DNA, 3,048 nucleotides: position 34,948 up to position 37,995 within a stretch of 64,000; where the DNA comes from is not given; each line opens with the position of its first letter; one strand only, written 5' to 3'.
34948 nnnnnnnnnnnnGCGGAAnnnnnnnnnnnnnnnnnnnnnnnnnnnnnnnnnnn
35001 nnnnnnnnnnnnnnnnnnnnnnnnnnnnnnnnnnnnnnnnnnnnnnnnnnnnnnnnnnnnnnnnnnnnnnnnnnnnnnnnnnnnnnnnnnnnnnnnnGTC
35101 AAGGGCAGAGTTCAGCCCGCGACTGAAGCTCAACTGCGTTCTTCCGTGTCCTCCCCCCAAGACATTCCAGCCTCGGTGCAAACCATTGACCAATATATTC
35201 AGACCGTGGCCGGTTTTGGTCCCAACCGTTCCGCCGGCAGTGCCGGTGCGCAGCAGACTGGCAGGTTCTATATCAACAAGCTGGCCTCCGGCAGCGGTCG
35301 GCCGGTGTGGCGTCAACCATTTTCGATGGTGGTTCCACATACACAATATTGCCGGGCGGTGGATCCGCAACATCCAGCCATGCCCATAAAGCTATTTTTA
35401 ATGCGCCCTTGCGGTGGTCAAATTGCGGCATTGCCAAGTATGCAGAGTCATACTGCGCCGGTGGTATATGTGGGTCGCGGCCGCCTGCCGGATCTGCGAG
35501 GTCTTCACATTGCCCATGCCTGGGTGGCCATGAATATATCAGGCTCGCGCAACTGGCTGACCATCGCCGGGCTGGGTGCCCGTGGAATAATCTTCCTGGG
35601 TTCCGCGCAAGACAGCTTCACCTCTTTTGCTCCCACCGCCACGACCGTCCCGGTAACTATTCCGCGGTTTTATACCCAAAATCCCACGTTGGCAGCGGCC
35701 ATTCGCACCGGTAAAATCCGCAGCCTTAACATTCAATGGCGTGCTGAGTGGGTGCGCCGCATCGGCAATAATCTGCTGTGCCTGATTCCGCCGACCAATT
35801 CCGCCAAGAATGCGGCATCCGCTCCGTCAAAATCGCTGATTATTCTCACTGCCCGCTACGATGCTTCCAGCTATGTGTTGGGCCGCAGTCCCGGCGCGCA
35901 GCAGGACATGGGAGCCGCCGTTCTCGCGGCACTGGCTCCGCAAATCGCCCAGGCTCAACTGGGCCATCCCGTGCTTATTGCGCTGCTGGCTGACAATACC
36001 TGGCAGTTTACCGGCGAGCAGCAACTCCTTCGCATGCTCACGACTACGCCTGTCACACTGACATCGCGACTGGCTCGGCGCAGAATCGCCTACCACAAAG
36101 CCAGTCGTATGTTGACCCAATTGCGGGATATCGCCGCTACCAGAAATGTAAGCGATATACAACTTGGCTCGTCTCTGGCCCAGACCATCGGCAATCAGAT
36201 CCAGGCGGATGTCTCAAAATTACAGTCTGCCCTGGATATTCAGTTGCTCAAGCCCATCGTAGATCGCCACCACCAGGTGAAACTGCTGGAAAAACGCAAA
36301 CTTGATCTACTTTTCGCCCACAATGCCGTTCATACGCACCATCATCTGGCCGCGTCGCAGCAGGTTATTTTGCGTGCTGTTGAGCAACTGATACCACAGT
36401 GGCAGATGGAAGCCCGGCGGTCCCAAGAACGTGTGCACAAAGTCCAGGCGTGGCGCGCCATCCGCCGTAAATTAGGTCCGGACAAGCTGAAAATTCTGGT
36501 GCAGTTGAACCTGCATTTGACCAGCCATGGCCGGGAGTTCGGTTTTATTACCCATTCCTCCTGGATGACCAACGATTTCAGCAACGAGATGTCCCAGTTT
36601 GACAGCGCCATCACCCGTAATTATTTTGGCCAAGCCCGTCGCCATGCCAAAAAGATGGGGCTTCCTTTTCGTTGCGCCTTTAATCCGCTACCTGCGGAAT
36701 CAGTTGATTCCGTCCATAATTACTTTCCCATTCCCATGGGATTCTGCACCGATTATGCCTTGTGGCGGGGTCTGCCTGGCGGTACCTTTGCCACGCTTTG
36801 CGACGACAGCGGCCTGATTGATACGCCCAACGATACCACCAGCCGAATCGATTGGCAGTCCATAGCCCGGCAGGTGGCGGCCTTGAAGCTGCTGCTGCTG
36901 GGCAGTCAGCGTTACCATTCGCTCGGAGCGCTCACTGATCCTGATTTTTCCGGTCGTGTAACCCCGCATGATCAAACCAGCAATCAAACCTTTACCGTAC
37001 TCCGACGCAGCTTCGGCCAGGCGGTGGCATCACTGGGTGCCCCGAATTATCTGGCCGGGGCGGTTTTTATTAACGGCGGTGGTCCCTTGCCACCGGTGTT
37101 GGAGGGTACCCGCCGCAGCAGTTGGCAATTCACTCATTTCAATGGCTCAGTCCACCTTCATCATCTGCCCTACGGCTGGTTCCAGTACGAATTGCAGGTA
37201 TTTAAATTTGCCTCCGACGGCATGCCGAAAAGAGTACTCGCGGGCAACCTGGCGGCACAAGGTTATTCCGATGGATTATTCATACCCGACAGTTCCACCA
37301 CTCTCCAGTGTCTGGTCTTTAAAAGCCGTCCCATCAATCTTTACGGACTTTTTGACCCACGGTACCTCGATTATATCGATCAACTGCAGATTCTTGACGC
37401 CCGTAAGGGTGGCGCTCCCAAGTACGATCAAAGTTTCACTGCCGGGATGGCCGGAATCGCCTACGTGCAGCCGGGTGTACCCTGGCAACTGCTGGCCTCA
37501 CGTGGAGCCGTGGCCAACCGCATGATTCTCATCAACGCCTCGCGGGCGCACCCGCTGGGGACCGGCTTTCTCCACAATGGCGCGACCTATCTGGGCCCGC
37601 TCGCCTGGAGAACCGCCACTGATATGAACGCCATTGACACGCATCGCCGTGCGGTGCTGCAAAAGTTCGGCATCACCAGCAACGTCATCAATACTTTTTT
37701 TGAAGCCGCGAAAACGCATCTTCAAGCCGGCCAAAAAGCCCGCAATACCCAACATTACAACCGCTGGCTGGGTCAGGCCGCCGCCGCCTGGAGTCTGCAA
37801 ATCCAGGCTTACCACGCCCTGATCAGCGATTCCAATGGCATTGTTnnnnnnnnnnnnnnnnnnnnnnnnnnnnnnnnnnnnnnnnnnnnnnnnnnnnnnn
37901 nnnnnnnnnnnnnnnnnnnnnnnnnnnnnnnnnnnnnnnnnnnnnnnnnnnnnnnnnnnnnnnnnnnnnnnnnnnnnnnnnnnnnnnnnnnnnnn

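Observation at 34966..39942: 1658-aa protein fusing a catalytically dead PA/M28 peptidase-like ectodomain to a MacB/FtsX permease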

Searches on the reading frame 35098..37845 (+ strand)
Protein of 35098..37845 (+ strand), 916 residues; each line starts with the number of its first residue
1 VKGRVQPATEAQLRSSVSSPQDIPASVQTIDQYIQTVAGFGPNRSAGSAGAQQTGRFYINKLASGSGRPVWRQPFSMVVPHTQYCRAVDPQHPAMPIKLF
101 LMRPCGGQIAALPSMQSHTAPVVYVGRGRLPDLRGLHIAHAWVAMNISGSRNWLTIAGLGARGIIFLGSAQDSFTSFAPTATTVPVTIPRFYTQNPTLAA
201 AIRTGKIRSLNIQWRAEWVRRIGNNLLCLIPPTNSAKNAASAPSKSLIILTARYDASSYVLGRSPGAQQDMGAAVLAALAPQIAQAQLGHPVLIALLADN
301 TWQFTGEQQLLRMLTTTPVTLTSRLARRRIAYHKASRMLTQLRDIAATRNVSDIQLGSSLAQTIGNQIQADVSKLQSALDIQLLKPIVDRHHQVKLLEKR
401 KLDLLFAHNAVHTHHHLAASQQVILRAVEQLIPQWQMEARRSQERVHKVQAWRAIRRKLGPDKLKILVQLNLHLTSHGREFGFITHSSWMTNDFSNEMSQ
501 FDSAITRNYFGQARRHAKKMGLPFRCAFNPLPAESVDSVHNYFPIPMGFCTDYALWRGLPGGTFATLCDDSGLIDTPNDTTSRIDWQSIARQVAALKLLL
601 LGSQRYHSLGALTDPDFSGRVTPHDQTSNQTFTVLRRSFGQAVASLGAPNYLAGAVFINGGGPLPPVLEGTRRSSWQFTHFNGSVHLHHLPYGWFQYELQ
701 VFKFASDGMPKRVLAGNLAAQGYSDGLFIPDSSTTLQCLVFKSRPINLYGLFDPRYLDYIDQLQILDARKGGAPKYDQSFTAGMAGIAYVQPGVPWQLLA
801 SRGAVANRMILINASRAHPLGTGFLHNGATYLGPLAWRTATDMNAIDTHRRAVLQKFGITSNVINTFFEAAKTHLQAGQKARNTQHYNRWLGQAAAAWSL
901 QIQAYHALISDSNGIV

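Call 31: search_solved_structures(query=A2, max_evalue=10, show_alignments=3)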
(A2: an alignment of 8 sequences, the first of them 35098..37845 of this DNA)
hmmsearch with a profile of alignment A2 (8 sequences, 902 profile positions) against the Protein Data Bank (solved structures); distinct sequences matched with E-value up to 10: 41.
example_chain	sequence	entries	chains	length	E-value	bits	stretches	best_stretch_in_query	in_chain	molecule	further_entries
2ek8_A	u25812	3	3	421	1.2e-15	59.8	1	24-309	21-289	Aminopeptidase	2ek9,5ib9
6hc6_A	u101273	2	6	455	7e-12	47.4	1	8-311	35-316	Aminopeptidase YwaD | Aminopeptidase Y (Arg Lys Leu preference)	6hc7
2anp_A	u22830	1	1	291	9.4e-06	27.1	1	255-314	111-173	leucyl aminopeptidase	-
3b35_A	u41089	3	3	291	4.6e-05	24.8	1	255-317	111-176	Bacterial leucyl aminopeptidase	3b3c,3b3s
7tm3_7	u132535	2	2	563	4.6e-05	24.8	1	238-305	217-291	Nicalin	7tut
1amp_A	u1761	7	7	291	4.9e-05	24.7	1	255-314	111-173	AMINOPEPTIDASE | PROTEIN (AMINOPEPTIDASE) | BACTERIAL LEUCYL AMINOPEPTIDASE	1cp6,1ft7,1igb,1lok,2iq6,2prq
3b3v_A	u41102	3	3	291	4.9e-05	24.7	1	255-314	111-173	Bacterial leucyl aminopeptidase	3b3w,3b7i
1rtq_A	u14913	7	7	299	5.3e-05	24.6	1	255-314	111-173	Bacterial leucyl aminopeptidase | Aminopeptidase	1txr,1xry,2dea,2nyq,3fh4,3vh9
3b3t_A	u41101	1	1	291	5.6e-05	24.5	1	255-314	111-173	Bacterial leucyl aminopeptidase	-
6w6l_5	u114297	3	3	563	5.7e-05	24.5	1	238-311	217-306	Nicalin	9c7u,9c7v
3iib_A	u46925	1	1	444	0.00024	22.4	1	24-298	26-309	Peptidase M28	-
8ac9_A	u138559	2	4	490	0.0015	19.8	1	18-68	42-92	Keratinase KP1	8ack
8ac7_B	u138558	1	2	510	0.0017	19.6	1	18-68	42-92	Keratinase KP1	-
8acg_F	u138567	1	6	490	0.0032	18.7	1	18-68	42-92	Keratinase KP1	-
8acr_A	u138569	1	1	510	0.0035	18.6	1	18-68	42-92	Keratinase KP1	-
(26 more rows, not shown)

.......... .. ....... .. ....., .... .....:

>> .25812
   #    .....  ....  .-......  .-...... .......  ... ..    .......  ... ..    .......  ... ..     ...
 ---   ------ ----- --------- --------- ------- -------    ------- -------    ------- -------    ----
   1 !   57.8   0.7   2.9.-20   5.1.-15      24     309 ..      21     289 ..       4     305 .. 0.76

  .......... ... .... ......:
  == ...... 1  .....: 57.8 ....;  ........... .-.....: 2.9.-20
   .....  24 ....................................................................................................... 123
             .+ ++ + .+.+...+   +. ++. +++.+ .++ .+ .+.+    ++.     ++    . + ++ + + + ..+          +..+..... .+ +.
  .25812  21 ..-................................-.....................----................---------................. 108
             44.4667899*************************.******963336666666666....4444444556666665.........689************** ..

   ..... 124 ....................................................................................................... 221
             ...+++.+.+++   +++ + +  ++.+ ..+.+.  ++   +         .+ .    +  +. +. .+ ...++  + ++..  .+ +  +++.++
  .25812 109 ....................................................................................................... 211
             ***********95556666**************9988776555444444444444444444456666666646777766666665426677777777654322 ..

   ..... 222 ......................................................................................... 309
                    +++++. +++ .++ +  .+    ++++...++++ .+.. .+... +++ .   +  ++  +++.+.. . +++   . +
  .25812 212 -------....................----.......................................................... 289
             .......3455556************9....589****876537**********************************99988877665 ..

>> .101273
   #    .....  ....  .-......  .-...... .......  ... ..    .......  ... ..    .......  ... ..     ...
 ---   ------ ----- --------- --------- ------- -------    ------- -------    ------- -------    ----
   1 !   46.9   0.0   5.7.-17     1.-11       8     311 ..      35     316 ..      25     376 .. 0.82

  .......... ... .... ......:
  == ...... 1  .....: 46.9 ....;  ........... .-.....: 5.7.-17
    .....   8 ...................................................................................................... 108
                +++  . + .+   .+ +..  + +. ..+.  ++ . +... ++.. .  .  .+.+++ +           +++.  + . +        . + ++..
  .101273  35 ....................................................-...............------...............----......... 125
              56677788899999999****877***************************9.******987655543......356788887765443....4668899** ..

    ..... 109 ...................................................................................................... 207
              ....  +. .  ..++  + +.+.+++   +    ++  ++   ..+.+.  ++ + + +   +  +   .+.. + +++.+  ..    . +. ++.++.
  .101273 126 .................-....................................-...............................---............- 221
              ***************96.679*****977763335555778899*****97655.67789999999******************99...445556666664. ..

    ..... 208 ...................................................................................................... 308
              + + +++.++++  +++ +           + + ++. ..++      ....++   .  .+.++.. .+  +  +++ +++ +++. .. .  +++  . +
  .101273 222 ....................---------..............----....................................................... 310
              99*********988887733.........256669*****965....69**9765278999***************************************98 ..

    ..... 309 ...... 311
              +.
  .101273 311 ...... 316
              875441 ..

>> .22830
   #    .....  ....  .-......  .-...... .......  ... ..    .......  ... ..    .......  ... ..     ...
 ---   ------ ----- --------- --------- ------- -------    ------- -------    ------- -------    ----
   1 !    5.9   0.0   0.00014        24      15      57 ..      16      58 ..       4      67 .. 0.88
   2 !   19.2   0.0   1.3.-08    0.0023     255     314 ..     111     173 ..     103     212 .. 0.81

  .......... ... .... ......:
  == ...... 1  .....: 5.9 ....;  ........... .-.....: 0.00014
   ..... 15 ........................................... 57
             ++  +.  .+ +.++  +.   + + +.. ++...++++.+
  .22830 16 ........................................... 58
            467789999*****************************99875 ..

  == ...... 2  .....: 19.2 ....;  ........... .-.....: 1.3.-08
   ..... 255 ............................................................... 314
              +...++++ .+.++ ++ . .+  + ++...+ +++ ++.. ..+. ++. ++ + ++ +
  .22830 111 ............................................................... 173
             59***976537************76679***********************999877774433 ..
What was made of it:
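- On M28 metallopeptidase (Pfam PF04389 / MEROPS M28): Profile hits to 2ek8 (1.2e-15) and 6hc6 (7e-12) (call 31).
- On TfR/GCPII/nicastrin/Nicalin-type pseudo-peptidase receptors: TfR1 E ~0.4 and Nicalin about 5e-5, against 1e-15 for 2ek8 (call 31).
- Closest known: Non-catalytic M28-fold ectodomains: transferrin receptor 1, nicastrin, Nicalin. Same: Nicalin is a profile hit at about 5e-5 (call 31).
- Closest known: Non-catalytic M28-fold ectodomains: transferrin receptor 1, nicastrin, Nicalin. Different: Sequence similarity to them is weaker than to bacterial enzymes (TfR1 E ~0.4, call 31).
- Checked: The family profile matches PDB aminopeptidases 2ek8 (E 1.2e-15) and 6hc6 (7e-12) (call 31).
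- Ectodomain profile against PDB: 2ek8 at 1.2e-15, 6hc6 at 7e-12, Nicalin at about 5e-5 (call 31).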

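Call 40: predict_structure(alignment_id=A2)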
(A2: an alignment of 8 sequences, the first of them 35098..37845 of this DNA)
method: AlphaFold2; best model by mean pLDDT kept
length: 916 residues; sequences in the alignment: 8
mean_pLDDT: 68.1   pTM: 0.62
mean pLDDT of the five models: 68.1, 64.0, 60.6, 60.3, 58.0
residues with pLDDT >= 90: 122; 70-90: 369; 50-70: 208; < 50: 217
segments of 3 or more residues with pLDDT < 50: 1-23, 106-109, 111-113, 235-241, 489-498, 532-538, 619-647, 657-674, 688-696, 707-709, 715-738, 740-761, 770-785, 802-810, 813-835, 885-888, 913-916
pLDDT, mean of each block of 10 residues (from residue 1): 36 37 67 89 80 93 92 87 85 82 59 64 89 84 85 73 85 69 67 87 90 81 92 58 73 81 72 92 86 90 80 88 93 92 88 73 87 81 68 85 88 81 89 90 92 88 79 79 62 46 68 79 71 47 56 68 75 64 83 87 82 66 28 24 43 53 34 51 53 48 53 42 28 43 39 43 54 44 48 55 43 43 31 47 65 71 75 78 56 60 63 45
secondary structure, 60 per line:
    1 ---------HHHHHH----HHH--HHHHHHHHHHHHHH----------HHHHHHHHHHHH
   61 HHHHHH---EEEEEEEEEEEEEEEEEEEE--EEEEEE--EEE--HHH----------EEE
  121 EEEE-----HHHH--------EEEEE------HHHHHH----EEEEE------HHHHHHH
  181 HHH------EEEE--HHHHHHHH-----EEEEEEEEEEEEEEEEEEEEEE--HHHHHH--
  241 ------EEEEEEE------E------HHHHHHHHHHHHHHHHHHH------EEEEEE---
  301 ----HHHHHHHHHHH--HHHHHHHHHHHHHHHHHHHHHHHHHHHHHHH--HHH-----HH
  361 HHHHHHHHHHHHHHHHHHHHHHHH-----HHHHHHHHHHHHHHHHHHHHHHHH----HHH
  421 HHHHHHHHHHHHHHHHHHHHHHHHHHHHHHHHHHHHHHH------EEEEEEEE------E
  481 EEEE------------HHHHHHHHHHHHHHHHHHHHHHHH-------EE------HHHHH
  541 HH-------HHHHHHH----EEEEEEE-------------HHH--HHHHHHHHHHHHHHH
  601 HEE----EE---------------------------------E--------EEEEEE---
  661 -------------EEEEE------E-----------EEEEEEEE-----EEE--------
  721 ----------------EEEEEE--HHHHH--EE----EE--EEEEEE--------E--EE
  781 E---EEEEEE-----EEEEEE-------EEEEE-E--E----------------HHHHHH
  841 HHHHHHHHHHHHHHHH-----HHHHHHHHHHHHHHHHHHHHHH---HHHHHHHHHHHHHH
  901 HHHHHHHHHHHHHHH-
elements in order (helices of 4 or more, strands of 3 or more residues): H10-15 H25-38 H49-66 E70-89 E92-97 E100-102 E118-124 H130-133 E142-146 H153-158 E163-167 H174-183 E190-193 H196-203 E209-230 H233-238 E247-253 H267-285 E292-297 H305-315 H318-348 H359-384 H390-413 H418-459 E466-473 E480-484 H497-520 H536-542 H550-556 E561-567 H586-601 E652-657 E674-678 E697-704 E710-712 E737-742 H745-749 E762-767 E779-781 E785-790 E796-801 E809-813 H835-856 H862-883 H887-915

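Call 43: fold_search(model_id=the predicted structure, library=pdb)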
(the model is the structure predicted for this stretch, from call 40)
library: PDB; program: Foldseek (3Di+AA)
matches with E <= 10: 576; with E <= 0.001: 78
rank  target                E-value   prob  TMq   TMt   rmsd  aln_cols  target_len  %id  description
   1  2ek8                  8.7e-17  1.00  0.24  0.45  12.6       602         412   12  Aminopeptidase from Aneurinibacillus sp. strain AM-1 (released 2008-03-25)
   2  6hc6_C                8.2e-15  1.00  0.29  0.58  10.0       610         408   11  The structure of BSAP, a zinc aminopeptidase from Bacillus subtilis (released 2019-08-28)
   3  6hc6_A                8.6e-15  1.00  0.28  0.56  10.8       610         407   12  The structure of BSAP, a zinc aminopeptidase from Bacillus subtilis (released 2019-08-28)
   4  6hc7_A                1.4e-14  1.00  0.28  0.56  11.7       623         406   11  The crystal structure of BSAP, a zinc aminopeptidase from Bacillus subtilis (medium resolution) (released 2019-08-28)
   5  8acr                  4.0e-14  1.00  0.22  0.39  15.1       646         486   11  Structure of Pseudomonas aeruginosa aminopeptidase, PaAP (released 2023-07-12)
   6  8acg_D                6.1e-14  1.00  0.24  0.42  13.8       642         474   10  Structure of Pseudomonas aeruginosa aminopeptidase, PaAP_T E340A mutant (released 2023-07-12)
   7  8acg_A                7.5e-14  1.00  0.24  0.44  14.8       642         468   11  Structure of Pseudomonas aeruginosa aminopeptidase, PaAP_T E340A mutant (released 2023-07-12)
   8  8acg_C                8.8e-14  1.00  0.24  0.44  14.6       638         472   11  Structure of Pseudomonas aeruginosa aminopeptidase, PaAP_T E340A mutant (released 2023-07-12)
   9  8acg_E                8.8e-14  1.00  0.25  0.44  14.4       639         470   11  Structure of Pseudomonas aeruginosa aminopeptidase, PaAP_T E340A mutant (released 2023-07-12)
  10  8acg_B                9.2e-14  1.00  0.24  0.44  14.8       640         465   11  Structure of Pseudomonas aeruginosa aminopeptidase, PaAP_T E340A mutant (released 2023-07-12)
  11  8ack_A                1.3e-13  1.00  0.21  0.38  14.2       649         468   11  Structure of Pseudomonas aeruginosa aminopeptidase, PaAP (released 2023-07-12)
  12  8ac9_B                1.5e-13  1.00  0.22  0.40  17.2       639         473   12  Structure of Pseudomonas aeruginosa aminopeptidase, PaAP_T (released 2023-07-12)
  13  8ac7_A                1.5e-13  1.00  0.22  0.40  15.3       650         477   12  Structure of Pseudomonas aeruginosa aminopeptidase, PaAP (released 2023-07-12)
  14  8ac9_A                1.7e-13  1.00  0.25  0.45  15.9       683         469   11  Structure of Pseudomonas aeruginosa aminopeptidase, PaAP_T (released 2023-07-12)
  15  8acg_F                2.8e-13  1.00  0.23  0.42  14.6       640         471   11  Structure of Pseudomonas aeruginosa aminopeptidase, PaAP_T E340A mutant (released 2023-07-12)
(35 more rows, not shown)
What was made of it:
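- On M28 metallopeptidase (Pfam PF04389 / MEROPS M28): Foldseek hit to 2ek8 at 8.7e-17 (call 43).
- Closest known: Non-catalytic M28-fold ectodomains: transferrin receptor 1, nicastrin, Nicalin. Same: TfR1 and GCPII are fold hits at ~1e-11 (call 43).
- Checked: The predicted fold matches 2ek8 by Foldseek at 8.7e-17 (call 43).
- Foldseek on the aa 45-960 model: PA-M28 aminopeptidases at 1e-17 to 1e-12, then TfR1 and GCPII at ~1e-11 (call 43).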

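Call 57: search_protein_representatives(alignment_id=A2)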
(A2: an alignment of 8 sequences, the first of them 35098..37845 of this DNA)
Query: 8 sequences, 902 profile positions. Proteins with E-value up to 0.001 (for the whole library): 6846; up to 1e-10: 2032; up to 1e-30: 1311. The best 150 are listed.
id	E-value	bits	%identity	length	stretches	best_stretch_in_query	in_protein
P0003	0.0e+00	1106.8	-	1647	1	6-902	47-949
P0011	2.6e-268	909.2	-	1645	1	21-902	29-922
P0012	2.5e-243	826.5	-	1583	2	434-902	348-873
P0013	3.4e-236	802.9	-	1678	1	25-902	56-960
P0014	6.7e-230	782.1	-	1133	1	17-902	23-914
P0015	4.2e-209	713.3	-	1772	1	14-902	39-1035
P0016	1.2e-202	691.9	-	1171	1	10-901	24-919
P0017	1.5e-202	691.6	-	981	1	22-902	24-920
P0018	1.1e-192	658.9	-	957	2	454-902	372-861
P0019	1.9e-191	654.9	-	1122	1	56-902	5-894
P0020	1.1e-187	642.4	-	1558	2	439-902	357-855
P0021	6.2e-176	603.5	-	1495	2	448-902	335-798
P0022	4.4e-173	594.1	-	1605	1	4-901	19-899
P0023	2.8e-172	591.4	-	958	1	21-875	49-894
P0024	2.8e-171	588.1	-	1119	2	436-902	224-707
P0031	9.0e-166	569.9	-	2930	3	9-321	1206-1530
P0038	3.1e-161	554.9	-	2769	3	14-310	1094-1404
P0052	9.5e-158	543.4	-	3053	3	10-318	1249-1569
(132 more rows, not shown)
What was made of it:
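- Checked: The ectodomain profile finds 1,311 50%-identity clusters at E<=1e-30 (call 57).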

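Call 81: search_protein_families(library=pfam, proteins=[P0031, P0038, P0052], max_evalue=0.01)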
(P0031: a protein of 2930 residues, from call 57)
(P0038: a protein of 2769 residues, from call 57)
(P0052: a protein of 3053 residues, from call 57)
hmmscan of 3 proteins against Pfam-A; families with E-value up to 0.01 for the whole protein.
P0031 (2930 aa): 4 families
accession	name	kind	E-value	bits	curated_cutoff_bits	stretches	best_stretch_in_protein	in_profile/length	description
PF02687.27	FtsX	-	2.3e-14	53.9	25.5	1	2649-2759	5-117/120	FtsX-like permease C-terminal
PF13205.12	Big_5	-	4.1e-14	53.6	23.6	1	300-398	1-94/105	Bacterial Ig-like domain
PF04389.22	Peptidase_M28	-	5.4e-09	36.5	21.3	1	1445-1515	12-80/193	Peptidase family M28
PF05234.16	UAF_Rrn10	-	0.00047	20.8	20.8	1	273-326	7-61/122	UAF complex subunit Rrn10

P0038 (2769 aa): 4 families
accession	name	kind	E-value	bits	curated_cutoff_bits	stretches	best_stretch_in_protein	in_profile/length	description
PF13205.12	Big_5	-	3.7e-25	89.1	23.6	2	927-1012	20-101/105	Bacterial Ig-like domain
PF02687.27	FtsX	-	1.4e-11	44.9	25.5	1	2492-2600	6-116/120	FtsX-like permease C-terminal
PF04389.22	Peptidase_M28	-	3.1e-08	34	21.3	1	1331-1548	12-189/193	Peptidase family M28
PF13567.11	DUF4131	-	0.0068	16.5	31.6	0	692-750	7-63/165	Domain of unknown function (DUF4131)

P0052 (3053 aa): 4 families
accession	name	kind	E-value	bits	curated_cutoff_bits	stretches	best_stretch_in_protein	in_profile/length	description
PF13205.12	Big_5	-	2.8e-25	89.5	23.6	1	1069-1167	3-97/105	Bacterial Ig-like domain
PF02687.27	FtsX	-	1.3e-13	51.5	25.5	1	2780-2889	7-118/120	FtsX-like permease C-terminal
PF04389.22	Peptidase_M28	-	2.3e-08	34.4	21.3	1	1486-1558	11-81/193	Peptidase family M28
PF02225.27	PA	-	0.0026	18.3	23.9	1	1355-1437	4-95/95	PA domain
